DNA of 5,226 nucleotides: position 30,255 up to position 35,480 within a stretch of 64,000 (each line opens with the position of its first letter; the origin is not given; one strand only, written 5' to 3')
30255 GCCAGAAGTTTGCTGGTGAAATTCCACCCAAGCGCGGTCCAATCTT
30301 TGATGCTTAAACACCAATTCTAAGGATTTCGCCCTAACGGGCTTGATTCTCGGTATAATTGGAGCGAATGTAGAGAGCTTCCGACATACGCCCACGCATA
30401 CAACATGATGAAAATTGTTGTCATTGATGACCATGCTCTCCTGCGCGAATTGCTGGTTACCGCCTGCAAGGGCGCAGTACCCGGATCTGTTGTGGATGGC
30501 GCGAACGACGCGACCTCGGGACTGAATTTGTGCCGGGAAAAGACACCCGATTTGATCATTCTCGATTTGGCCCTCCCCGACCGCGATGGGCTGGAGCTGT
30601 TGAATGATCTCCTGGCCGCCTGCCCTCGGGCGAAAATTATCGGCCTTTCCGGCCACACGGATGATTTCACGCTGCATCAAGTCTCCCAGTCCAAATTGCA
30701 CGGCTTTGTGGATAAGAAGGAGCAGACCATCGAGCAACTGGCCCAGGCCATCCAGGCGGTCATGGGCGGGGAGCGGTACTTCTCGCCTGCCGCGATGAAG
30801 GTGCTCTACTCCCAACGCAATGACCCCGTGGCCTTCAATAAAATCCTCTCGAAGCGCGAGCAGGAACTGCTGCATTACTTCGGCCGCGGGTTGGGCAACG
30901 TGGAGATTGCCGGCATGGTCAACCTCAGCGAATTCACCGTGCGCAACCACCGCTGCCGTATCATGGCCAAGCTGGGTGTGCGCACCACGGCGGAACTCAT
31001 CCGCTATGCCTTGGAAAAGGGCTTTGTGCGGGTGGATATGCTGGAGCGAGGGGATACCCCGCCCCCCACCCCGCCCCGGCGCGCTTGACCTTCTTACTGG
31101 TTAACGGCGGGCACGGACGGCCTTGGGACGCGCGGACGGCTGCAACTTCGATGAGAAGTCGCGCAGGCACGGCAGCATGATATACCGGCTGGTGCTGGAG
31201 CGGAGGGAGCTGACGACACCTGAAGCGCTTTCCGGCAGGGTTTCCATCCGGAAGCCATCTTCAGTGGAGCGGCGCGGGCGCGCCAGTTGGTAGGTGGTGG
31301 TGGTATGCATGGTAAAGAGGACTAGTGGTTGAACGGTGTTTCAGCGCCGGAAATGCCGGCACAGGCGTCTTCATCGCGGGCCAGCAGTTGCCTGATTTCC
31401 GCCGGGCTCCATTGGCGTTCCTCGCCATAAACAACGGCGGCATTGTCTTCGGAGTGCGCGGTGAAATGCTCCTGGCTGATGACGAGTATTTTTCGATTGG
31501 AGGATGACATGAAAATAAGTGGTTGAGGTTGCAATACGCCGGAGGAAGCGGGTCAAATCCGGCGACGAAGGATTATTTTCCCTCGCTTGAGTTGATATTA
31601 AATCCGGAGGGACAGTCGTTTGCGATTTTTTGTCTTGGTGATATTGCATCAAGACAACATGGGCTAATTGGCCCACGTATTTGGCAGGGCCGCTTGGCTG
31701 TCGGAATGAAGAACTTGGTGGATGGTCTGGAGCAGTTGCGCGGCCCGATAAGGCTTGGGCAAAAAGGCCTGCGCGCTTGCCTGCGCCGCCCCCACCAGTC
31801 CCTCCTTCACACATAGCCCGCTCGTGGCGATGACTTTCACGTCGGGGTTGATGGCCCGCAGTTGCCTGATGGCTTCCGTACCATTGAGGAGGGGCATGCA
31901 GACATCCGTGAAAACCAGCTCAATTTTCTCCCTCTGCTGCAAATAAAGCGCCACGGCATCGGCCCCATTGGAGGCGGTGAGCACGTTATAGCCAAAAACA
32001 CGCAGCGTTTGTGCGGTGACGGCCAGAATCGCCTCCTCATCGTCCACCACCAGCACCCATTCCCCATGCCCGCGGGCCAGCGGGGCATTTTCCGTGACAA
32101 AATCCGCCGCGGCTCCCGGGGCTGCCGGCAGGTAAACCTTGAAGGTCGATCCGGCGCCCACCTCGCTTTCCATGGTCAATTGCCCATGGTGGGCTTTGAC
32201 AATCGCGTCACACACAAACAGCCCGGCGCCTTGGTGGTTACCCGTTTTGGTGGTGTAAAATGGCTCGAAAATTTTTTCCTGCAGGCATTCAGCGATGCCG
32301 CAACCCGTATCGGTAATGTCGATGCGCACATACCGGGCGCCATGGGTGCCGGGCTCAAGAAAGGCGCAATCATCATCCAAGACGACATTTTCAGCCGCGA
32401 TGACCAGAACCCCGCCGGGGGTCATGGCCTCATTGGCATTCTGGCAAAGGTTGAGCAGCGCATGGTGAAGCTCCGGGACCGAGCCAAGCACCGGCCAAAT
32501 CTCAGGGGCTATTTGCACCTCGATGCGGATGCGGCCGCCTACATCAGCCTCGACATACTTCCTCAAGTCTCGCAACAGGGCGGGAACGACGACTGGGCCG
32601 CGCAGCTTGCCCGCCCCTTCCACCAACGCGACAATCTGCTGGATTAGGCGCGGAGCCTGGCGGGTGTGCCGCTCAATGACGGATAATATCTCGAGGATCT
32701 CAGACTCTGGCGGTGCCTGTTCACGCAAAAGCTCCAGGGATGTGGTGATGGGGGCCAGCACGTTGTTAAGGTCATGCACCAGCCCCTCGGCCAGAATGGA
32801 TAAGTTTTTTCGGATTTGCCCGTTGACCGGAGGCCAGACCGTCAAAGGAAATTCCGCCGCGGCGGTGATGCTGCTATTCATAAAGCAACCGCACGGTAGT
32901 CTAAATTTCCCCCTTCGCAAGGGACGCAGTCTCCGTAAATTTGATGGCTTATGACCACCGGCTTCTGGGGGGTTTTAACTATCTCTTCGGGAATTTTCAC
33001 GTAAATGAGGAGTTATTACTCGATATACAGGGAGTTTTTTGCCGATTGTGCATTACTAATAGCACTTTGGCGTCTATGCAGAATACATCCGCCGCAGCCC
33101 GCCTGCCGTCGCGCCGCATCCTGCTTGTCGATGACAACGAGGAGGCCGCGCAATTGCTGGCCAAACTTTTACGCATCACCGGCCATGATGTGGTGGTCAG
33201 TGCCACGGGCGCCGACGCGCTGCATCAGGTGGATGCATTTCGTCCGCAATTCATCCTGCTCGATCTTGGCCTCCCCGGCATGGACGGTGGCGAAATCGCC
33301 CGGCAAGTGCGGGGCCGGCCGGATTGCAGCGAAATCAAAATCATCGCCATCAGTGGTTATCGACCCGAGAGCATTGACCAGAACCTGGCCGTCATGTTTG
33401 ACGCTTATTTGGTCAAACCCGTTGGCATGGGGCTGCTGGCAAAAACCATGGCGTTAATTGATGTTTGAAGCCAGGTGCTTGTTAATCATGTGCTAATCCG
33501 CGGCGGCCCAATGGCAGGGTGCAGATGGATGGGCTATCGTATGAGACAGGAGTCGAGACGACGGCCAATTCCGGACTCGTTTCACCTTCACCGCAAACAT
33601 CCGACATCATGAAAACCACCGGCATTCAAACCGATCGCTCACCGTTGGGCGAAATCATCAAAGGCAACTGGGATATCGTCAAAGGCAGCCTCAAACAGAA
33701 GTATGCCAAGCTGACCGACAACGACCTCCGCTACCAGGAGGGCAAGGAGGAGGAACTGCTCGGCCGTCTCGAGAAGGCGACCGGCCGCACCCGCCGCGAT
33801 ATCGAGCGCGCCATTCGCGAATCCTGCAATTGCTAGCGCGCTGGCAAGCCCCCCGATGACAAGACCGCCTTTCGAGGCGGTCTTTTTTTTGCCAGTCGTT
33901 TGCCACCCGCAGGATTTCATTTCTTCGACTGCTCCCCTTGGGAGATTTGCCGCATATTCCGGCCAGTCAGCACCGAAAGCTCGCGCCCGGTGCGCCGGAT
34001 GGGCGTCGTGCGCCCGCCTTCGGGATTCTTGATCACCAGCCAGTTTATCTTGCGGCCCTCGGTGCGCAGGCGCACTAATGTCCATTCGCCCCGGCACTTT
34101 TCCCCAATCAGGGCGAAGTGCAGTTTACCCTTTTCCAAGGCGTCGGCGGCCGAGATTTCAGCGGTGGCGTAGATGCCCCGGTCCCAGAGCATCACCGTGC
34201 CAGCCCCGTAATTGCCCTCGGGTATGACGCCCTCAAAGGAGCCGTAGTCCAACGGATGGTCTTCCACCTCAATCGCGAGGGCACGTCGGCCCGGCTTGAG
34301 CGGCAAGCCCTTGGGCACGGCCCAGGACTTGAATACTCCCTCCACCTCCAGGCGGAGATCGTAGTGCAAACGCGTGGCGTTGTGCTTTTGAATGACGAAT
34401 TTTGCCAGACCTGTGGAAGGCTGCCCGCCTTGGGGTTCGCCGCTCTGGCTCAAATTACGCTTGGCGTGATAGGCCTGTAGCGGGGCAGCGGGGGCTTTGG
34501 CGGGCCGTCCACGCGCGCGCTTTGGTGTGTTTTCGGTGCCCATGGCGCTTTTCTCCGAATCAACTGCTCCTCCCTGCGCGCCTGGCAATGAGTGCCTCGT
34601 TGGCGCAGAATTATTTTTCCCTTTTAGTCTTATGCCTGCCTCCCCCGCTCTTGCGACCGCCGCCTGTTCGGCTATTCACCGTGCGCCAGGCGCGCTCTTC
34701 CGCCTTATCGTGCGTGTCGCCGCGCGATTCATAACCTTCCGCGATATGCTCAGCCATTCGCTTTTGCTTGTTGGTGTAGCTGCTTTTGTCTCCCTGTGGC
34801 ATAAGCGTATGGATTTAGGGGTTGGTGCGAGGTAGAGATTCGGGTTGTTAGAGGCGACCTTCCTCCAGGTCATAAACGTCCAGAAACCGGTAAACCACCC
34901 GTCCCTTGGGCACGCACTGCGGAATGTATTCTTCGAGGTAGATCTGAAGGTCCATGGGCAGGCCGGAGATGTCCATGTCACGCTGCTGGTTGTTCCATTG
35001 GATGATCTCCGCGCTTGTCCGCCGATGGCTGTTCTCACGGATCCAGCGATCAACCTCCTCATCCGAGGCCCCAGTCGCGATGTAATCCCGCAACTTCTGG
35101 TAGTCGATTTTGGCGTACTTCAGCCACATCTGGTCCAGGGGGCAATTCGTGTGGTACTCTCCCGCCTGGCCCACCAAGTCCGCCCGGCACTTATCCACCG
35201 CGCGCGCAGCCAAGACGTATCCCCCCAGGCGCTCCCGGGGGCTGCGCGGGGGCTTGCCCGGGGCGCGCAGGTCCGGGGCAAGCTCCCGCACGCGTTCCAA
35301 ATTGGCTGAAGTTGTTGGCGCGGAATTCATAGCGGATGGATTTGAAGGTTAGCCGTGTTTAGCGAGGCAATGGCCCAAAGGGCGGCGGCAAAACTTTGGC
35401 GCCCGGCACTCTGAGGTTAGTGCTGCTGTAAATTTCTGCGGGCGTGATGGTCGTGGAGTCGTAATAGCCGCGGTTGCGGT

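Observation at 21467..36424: An 18-bp palindrome shared by three divergent promoter regions links the kinase cluster, the LuxR regulator and the stress genes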

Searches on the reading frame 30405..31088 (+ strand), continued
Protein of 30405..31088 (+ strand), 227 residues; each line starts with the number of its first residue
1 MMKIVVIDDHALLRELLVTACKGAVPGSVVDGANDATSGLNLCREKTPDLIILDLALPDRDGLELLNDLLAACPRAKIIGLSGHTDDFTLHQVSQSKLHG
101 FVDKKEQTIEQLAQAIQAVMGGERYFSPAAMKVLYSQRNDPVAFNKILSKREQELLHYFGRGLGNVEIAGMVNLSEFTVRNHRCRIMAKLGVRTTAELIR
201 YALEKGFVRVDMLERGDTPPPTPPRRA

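Call 22: find_encoding_contigs(protein=P0005, flank=10000, max_places=1)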
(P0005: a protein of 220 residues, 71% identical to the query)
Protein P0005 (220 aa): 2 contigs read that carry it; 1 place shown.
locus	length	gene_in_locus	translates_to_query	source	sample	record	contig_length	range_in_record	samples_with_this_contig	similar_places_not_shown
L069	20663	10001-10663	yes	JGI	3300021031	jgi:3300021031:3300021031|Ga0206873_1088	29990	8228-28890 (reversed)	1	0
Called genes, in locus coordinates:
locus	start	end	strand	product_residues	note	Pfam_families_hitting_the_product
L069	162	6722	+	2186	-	PF18947:HAMP_2, PF00672:HAMP, PF00672:HAMP, PF18947:HAMP_2, PF00672:HAMP, PF18947:HAMP_2, PF00672:HAMP, PF18947:HAMP_2, +19 more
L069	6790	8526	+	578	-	PF00072:Response_reg, PF00512:HisKA, PF02518:HATPase_c, PF00072:Response_reg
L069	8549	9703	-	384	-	PF02518:HATPase_c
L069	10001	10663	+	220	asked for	PF00072:Response_reg, PF00196:GerE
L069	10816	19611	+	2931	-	PF10091:Glycoamylase, PF06165:GH94_b-supersand, PF17167:Glyco_hydro_94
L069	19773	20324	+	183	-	-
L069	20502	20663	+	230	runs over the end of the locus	-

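Call 23: find_encoding_contigs(protein=P0105, flank=10000, max_places=1)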
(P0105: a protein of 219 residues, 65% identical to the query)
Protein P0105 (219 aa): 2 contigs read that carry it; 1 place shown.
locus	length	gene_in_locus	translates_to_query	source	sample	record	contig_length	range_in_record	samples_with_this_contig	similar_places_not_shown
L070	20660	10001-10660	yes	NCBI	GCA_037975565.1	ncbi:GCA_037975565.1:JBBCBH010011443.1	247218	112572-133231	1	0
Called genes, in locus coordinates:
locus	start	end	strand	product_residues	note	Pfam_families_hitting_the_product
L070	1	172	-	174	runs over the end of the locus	PF05974:DUF892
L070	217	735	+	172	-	-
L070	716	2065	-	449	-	-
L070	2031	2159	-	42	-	-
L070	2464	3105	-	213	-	PF02518:HATPase_c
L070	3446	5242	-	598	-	PF00989:PAS, PF08448:PAS_4, PF13188:PAS_8 (faint), PF08447:PAS_3, PF13426:PAS_9 (weak), PF00989:PAS, PF08448:PAS_4, PF08447:PAS_3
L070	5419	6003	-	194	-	PF00989:PAS, PF08448:PAS_4 (weak), PF13188:PAS_8 (weak), PF08447:PAS_3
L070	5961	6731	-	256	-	-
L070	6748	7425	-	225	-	PF02518:HATPase_c, PF00072:Response_reg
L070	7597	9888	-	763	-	PF01739:CheR, PF01590:GAF, PF13185:GAF_2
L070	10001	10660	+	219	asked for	PF00072:Response_reg, PF00196:GerE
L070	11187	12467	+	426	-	PF03109:ABC1, PF01636:APH, PF01163:RIO1 (weak), PF27536:UbiB_helical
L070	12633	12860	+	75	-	-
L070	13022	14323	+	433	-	PF01266:DAO, PF13450:NAD_binding_8 (weak), PF13454:NAD_binding_9 (faint)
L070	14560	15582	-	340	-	PF03631:Virul_fac_BrkB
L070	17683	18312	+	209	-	PF00072:Response_reg, PF08281:Sigma70_r4_2 (weak), PF00196:GerE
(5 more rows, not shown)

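Call 24: find_encoding_contigs(protein=P0070, flank=10000, max_places=1)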
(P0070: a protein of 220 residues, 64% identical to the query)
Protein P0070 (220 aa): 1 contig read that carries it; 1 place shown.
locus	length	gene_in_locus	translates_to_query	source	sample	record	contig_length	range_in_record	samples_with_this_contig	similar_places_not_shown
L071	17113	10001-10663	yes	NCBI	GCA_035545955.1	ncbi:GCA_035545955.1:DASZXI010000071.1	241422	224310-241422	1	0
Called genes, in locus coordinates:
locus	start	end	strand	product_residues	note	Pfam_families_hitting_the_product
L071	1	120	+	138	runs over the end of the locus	PF07332:Phage_holin_3_6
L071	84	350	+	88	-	-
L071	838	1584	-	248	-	PF07638:Sigma70_ECF, PF04542:Sigma70_r2, PF08281:Sigma70_r4_2, PF04545:Sigma70_r4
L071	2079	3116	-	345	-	PF02518:HATPase_c, PF13581:HATPase_c_2 (weak)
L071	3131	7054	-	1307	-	PF17152:CHASE8, PF00672:HAMP, PF00989:PAS, PF08448:PAS_4, PF13426:PAS_9, PF01590:GAF, PF00989:PAS, PF08447:PAS_3, +8 more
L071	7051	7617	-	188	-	PF13689:DUF4154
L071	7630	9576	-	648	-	PF07715:Plug, PF00593:TonB_dep_Rec_b-barrel, PF14905:OMP_b-brl_3 (weak)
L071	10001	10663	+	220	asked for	PF00072:Response_reg, PF00196:GerE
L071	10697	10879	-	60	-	-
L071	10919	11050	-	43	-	-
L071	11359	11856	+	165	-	PF05974:DUF892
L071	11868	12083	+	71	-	-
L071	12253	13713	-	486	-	PF13347:MFS_2, PF07690:MFS_1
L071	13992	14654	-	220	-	PF00484:Pro_CA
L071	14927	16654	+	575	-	PF00497:SBP_bac_3, PF12974:Phosphonate-bd (faint), PF00512:HisKA, PF13581:HATPase_c_2 (weak), PF02518:HATPase_c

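Call 31: find_related_loci(query=A1, collection=metagenome_contigs, flank=10000)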
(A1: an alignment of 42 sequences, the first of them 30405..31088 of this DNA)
Query A1 (227 aa) in metagenome_contigs; peptide patterns used: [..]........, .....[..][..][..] (x = any residue, [..] = any of these).
212 stretches matched a pattern; 124 encode a relative of the query (tblastn E <= 1e-3); the best 80 are kept; 80 distinct loci.
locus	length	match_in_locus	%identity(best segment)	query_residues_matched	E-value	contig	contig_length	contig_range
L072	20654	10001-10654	71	1-218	2e-102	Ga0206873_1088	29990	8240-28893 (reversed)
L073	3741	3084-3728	72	1-215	2e-102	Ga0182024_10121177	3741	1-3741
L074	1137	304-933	70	2-211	7e-106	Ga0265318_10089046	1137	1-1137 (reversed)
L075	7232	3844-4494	66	2-218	4e-95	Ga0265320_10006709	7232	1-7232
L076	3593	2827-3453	69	2-210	6e-96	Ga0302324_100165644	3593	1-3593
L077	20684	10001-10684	63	2-223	1e-94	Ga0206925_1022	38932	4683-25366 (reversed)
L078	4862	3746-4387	73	2-215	1e-94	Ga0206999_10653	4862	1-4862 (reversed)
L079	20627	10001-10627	68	2-210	6e-94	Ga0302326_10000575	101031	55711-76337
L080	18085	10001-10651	65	2-218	1e-93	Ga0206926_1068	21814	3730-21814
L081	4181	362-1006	67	1-215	1e-93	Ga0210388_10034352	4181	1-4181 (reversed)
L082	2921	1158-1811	66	2-219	3e-95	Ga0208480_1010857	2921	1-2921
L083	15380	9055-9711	63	2-220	4e-92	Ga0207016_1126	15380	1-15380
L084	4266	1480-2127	71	2-217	2e-92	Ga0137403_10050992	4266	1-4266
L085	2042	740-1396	71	2-219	3e-96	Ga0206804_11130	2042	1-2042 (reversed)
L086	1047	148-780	71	1-211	6e-100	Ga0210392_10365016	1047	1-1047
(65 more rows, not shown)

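Call 46: search_solved_structures(query=window:30405-31088:+, max_evalue=0.00001, show_alignments=2)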
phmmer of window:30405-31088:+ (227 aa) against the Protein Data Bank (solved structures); distinct sequences matched with E-value up to 0.00001: 51.
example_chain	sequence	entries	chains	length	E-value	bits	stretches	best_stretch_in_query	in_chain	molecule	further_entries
5hev_A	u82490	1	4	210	3.5e-24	88.9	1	1-208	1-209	Response regulator protein VraR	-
3c3w_A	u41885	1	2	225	8.7e-20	74.5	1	1-203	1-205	TWO COMPONENT TRANSCRIPTIONAL REGULATORY PROTEIN DEVR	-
7ve6_A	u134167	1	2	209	2.9e-19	72.8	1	2-207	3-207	Response regulator protein VraR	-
4gvp_A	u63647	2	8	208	3e-19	72.8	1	2-207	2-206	Response regulator protein vraR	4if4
4ldz_A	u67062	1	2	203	9.9e-17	64.5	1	28-208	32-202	Transcriptional regulatory protein DesR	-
1a04_A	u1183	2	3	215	6.4e-16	61.9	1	4-198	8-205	NITRATE/NITRITE RESPONSE REGULATOR PROTEIN NARL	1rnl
4zmr_A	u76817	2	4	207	5.1e-15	58.9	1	2-207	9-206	Response regulator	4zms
4hye_A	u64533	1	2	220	6.4e-15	58.6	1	2-207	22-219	Response regulator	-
5f64_A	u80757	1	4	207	6.9e-14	55.2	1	2-202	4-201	Positive transcription regulator EvgA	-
8zwn_A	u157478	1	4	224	1e-13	54.7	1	2-202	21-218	DNA-binding transcriptional activator EvgA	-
4yn8_A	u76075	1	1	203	8.3e-13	51.7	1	2-199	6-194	Response regulator ChrA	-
3cz5_A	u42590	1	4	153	1.5e-12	50.9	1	3-136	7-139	Two-component response regulator, LuxR family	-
1yio_A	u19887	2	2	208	1.5e-12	50.8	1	4-201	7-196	response regulatory protein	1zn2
5xso_A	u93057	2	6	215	1.4e-10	44.5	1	4-208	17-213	Response regulator FixJ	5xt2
5o8y_A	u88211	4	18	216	1.9e-10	44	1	2-202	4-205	Transcriptional regulatory protein RcsB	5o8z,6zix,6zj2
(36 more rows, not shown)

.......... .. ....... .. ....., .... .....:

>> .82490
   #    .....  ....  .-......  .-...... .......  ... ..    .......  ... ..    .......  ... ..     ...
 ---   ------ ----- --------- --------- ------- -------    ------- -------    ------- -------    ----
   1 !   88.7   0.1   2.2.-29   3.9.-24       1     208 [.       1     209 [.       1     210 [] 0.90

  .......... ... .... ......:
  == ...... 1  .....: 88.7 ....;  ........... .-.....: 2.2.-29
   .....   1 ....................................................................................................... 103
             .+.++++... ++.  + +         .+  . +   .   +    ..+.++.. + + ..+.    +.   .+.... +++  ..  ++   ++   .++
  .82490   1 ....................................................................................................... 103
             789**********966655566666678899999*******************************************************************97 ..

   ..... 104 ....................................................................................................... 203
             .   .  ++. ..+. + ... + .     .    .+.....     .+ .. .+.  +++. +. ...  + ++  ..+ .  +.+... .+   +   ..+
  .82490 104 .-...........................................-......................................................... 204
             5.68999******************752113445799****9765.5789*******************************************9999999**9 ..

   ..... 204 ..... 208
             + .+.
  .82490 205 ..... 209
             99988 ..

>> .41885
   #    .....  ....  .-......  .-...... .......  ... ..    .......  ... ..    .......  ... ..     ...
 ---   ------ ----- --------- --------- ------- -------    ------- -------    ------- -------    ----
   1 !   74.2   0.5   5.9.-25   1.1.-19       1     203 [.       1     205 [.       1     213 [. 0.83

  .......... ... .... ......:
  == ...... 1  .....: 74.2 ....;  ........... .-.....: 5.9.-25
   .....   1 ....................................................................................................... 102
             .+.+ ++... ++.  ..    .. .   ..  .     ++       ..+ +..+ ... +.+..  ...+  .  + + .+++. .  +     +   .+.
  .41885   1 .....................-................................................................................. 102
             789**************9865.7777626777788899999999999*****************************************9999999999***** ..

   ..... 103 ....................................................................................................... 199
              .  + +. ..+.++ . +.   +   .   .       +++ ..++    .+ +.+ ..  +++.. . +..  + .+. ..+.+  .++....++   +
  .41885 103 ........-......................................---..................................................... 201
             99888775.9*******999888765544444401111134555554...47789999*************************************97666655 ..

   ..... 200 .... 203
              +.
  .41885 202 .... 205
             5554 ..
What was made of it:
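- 30405..31088 (+): NarL/FixJ (LuxR-type HTH) response regulator, the proposed binder. Alignment suggests the true start is the second ATG, at 30408. The closest solved structures are VraR/LiaR, DevR/DosR and NarL (call 46).
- On NarL/FixJ (LuxR-type HTH) response regulators (the proposed binder, 30405-31088): Full-length alignment to VraR, DevR and NarL structures (call 46).
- Closest known: DosR/DevR. Same: DevR is the second-best solved homologue (3c3w, E = 9e-20, call 46).
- Closest known: VraR/LiaR cell-envelope stress regulators. Same: This is the best solved homologue (5hev, E = 3.5e-24, call 46).
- Closest known: VraR/LiaR cell-envelope stress regulators. Different: The recognition helix differs: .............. 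here against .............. in VraR (call 46).
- It is homologous to VraR, DosR and NarL (call 46).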

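Call 47: search_protein_families(library=ncbifam, proteins=[window:30405-31088:+], max_evalue=0.001)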
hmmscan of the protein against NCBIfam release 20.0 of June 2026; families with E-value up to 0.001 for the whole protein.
window:30405-31088:+ (227 aa): 74 families (the best 25 are shown)
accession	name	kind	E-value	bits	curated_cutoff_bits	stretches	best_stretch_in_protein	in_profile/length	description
NF052445.1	RespRegMctR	equivalog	1.6e-35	122.4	300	1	2-207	2-204/205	two-component system response regulator MctR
NF011896.0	PRK15369.1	equivalog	3.7e-29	101.8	242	1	2-203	4-205/211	two component system response regulator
NF007018.1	PRK09483.1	equivalog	2.2e-26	92.9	280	1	1-213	1-214/217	UvrY/SirA/GacA family response regulator transcription factor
NF047785.1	respo_reg_MadR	equivalog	7.9e-25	87.4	300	1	2-207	1-208/209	MadR family response regulator transcription factor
NF007403.0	PRK09935.1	equivalog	4.4e-24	85.3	271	1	4-203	6-205/210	fimbria biosynthesis transcriptional regulator FimZ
NF007935.0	PRK10651.1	equivalog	8.8e-23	80.6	250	1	3-198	8-206/216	two-component system response regulator NarL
NF007419.0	PRK09958.1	equivalog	4.2e-21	75.5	251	1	2-202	1-198/204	acid-sensing system DNA-binding response regulator EvgA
NF007708.0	PRK10403.1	equivalog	1e-19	70.9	343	1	3-195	8-201/215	nitrate/nitrite response regulator protein NarP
NF007685.0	PRK10360.1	equivalog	9e-18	64.8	258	1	1-201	1-191/196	response regulator transcription factor UhpA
NF041830.1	RR_TF_ErdR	exception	1.3e-15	57.7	390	1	3-196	3-199/213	response regulator transcription factor ErdR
NF006900.1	PRK09390.1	equivalog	9.2e-15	54.7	255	1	3-206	6-201/203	response regulator FixJ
NF008098.0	PRK10840.1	equivalog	5.1e-13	49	235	1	2-201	4-204/216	response regulator transcription factor RcsB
NF008548.0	PRK11475.1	equivalog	1.1e-12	48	176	1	60-199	53-186/207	DNA-binding transcriptional activator BglJ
NF009206.0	PRK12555.1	subfamily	1.1e-12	47.5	342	1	2-79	1-78/340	chemotaxis-specific protein-glutamate methyltransferase CheB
NF007505.1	PRK10100.1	equivalog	1.2e-12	48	250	1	47-202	41-199/204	biofilm master transcriptional regulator CsgD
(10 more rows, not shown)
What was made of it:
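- On NarL/FixJ (LuxR-type HTH) response regulators (the proposed binder, 30405-31088): The best is MctR at 122 bits against a cut-off of 300 (call 47).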

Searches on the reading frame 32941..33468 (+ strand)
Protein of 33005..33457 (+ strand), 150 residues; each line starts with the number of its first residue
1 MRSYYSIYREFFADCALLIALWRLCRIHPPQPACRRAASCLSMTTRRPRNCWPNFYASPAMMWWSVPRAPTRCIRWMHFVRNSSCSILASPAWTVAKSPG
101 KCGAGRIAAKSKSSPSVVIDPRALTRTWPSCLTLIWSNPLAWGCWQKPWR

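Call 9: search_protein_families(library=pfam, proteins=[window:33005-33457:+, window:32941-33468:+], max_evalue=0.01)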
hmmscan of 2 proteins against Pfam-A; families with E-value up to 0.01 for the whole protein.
window:33005-33457:+ (150 aa): 0 families

window:32941-33468:+ (175 aa): 1 family
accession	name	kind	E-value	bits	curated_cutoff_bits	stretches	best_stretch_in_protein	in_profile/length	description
PF00072.30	Response_reg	-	3.1e-18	66.4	30.2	1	60-168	1-108/111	Response regulator receiver domain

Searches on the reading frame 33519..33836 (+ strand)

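Call 9: search_protein_families(library=pfam, proteins=[window:33519-33836:+], max_evalue=0.01)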
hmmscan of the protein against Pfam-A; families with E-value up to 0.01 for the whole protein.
window:33519-33836:+ (105 aa): 1 family
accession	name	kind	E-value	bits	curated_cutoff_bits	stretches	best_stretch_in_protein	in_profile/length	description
PF05532.17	CsbD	-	2.9e-13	49.9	40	1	46-96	2-52/53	CsbD-like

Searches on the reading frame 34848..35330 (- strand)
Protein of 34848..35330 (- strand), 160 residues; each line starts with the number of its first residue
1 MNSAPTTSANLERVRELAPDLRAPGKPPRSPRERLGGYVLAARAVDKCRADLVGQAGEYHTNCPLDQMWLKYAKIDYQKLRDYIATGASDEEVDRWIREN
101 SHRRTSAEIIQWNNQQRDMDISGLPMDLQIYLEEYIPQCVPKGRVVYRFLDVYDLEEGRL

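Call 9: search_protein_families(library=pfam, proteins=[window:34848-35330:-], max_evalue=0.01)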
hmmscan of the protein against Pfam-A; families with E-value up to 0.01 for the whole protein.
window:34848-35330:- (160 aa): 1 family
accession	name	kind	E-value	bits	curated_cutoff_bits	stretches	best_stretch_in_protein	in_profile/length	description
PF16798.10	DUF5069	-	8.8e-37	126.7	27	1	26-159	2-133/133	Domain of unknown function (DUF5069)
